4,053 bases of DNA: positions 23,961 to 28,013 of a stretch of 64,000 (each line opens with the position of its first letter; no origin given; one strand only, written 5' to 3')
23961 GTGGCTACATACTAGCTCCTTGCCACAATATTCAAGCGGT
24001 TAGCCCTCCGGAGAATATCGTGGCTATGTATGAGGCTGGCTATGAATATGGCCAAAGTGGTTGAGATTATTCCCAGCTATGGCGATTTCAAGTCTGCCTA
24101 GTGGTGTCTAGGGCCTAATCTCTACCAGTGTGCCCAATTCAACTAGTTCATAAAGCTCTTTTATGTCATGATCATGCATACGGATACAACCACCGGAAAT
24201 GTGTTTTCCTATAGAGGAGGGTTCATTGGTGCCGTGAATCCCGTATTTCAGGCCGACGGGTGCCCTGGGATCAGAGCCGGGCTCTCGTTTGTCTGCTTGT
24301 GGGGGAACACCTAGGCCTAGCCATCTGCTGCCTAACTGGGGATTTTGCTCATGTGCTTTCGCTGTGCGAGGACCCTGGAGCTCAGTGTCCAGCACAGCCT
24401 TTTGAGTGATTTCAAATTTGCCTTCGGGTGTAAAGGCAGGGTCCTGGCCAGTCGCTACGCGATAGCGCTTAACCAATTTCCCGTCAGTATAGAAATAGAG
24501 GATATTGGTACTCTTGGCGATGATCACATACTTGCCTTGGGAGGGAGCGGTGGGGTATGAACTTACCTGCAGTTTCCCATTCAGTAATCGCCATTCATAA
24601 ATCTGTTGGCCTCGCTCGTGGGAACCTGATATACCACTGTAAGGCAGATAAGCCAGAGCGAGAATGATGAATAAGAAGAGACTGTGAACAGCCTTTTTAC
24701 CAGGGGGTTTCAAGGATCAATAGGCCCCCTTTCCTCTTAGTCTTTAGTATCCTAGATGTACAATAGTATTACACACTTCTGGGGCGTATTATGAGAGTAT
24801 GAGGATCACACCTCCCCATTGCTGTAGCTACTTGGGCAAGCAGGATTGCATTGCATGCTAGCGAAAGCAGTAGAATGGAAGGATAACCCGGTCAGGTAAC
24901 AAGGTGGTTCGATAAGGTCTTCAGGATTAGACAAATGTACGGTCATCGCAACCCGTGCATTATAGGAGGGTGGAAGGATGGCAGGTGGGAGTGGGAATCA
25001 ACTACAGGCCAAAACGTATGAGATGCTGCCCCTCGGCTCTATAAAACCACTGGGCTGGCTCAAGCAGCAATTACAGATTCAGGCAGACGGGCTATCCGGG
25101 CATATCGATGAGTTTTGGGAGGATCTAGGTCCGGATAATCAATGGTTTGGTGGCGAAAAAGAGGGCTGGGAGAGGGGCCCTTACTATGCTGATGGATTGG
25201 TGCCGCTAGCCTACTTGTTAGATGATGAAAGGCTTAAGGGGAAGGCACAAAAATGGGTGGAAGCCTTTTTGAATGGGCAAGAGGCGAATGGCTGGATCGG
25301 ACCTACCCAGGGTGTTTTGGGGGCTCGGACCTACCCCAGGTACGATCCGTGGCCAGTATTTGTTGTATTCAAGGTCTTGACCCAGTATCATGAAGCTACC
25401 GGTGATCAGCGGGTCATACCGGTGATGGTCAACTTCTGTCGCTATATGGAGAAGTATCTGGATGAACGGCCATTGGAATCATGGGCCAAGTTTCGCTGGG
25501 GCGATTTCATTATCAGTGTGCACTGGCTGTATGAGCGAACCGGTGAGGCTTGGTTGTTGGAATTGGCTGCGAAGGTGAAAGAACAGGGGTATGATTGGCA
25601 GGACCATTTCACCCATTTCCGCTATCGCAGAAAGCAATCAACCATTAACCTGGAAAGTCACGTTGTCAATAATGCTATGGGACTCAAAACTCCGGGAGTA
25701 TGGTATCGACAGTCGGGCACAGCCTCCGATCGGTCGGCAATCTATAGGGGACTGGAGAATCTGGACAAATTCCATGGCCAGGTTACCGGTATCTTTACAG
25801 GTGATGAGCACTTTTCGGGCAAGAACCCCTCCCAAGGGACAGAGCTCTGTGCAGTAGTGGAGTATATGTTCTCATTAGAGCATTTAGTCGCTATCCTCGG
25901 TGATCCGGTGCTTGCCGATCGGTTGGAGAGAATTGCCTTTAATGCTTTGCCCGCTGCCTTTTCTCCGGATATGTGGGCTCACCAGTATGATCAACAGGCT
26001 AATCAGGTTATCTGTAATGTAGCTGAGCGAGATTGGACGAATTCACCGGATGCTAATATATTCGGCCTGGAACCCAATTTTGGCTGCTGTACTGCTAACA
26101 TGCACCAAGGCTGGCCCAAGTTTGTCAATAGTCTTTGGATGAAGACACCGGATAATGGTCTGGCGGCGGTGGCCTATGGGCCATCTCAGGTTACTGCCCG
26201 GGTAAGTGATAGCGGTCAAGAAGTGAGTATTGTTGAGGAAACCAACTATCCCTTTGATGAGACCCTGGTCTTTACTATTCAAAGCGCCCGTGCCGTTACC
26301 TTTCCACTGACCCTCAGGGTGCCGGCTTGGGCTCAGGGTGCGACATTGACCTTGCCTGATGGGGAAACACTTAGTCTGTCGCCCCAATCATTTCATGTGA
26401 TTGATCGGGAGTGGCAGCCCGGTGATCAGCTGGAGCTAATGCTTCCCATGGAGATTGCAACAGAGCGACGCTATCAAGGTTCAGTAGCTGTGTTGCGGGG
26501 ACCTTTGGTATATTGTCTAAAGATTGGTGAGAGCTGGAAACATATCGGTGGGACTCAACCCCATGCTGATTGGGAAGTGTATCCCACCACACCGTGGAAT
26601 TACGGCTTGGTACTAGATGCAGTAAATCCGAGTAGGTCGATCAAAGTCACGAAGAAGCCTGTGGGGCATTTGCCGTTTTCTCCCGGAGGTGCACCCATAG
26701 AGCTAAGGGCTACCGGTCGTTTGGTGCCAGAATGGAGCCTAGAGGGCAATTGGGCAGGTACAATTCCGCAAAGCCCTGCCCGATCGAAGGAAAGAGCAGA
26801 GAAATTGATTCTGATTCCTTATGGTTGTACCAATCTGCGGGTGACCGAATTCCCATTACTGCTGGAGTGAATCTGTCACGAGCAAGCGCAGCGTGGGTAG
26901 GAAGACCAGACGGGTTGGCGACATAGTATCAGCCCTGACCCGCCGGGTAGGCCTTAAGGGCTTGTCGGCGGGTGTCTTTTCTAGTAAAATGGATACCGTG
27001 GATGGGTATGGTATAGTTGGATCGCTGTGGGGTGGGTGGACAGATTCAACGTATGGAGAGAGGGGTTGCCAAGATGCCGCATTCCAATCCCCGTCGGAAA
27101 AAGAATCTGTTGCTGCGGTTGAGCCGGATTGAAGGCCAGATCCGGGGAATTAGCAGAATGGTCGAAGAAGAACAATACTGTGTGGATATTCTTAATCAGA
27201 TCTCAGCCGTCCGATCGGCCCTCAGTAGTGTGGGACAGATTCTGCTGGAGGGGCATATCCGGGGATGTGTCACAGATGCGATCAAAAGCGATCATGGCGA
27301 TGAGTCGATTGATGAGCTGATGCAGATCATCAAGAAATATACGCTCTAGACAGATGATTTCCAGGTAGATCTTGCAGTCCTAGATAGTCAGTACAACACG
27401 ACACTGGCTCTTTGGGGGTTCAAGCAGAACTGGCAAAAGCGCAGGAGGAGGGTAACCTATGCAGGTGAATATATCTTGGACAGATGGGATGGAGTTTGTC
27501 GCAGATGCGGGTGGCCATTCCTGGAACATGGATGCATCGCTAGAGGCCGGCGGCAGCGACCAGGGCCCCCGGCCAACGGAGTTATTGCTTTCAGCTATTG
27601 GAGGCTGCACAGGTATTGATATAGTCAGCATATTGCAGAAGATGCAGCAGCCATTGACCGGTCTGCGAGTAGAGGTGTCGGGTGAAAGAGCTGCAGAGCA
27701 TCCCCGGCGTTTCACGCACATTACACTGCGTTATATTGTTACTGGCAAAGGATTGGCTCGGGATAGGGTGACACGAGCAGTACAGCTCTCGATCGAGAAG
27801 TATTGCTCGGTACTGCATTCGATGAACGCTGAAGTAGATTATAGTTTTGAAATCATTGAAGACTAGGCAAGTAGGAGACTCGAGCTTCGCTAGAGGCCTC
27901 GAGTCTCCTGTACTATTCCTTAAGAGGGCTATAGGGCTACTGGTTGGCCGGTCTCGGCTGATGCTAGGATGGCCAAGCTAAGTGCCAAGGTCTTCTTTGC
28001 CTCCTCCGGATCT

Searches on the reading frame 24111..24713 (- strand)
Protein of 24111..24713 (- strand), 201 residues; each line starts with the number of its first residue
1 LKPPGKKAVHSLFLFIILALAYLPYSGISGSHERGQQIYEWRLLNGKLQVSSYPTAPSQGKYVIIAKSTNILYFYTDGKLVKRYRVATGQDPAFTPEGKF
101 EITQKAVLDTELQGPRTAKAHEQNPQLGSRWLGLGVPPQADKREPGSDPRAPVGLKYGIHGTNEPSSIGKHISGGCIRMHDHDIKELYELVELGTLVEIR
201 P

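Call 7: search_protein_families(library=pfam, proteins=[window:24111-24713:-], max_evalue=0.00001)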
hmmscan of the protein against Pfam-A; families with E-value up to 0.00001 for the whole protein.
window:24111-24713:- (201 aa): 1 family
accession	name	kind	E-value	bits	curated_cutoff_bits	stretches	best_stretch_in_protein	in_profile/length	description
PF03734.19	YkuD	-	4.6e-23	82.9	23.4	1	61-199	2-146/146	L,D-transpeptidase catalytic domain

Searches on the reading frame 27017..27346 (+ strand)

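Call 7: search_protein_families(library=pfam, proteins=[window:27017-27346:+], max_evalue=0.00001)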
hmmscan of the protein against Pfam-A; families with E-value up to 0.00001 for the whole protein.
window:27017-27346:+ (110 aa): 1 family
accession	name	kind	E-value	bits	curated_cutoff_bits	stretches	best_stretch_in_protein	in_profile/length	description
PF02583.22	Trns_repr_metal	-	4.2e-33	114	22.8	1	28-107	2-78/78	Metal-sensitive transcriptional repressor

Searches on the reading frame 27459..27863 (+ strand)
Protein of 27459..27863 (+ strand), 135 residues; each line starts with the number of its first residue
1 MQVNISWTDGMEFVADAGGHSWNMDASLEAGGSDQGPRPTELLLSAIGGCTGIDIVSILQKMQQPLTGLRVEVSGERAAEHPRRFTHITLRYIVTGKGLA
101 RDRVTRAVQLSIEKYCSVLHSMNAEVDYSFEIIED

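Call 51: search_protein_families(library=pfam, proteins=[window:27459-27863:+], max_evalue=0.01)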
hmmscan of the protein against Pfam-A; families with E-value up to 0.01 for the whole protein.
window:27459-27863:+ (135 aa): 1 family
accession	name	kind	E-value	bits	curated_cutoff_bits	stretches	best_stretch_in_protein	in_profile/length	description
PF02566.24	OsmC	-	1.6e-22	80.2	27.5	1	32-127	1-96/100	OsmC-like protein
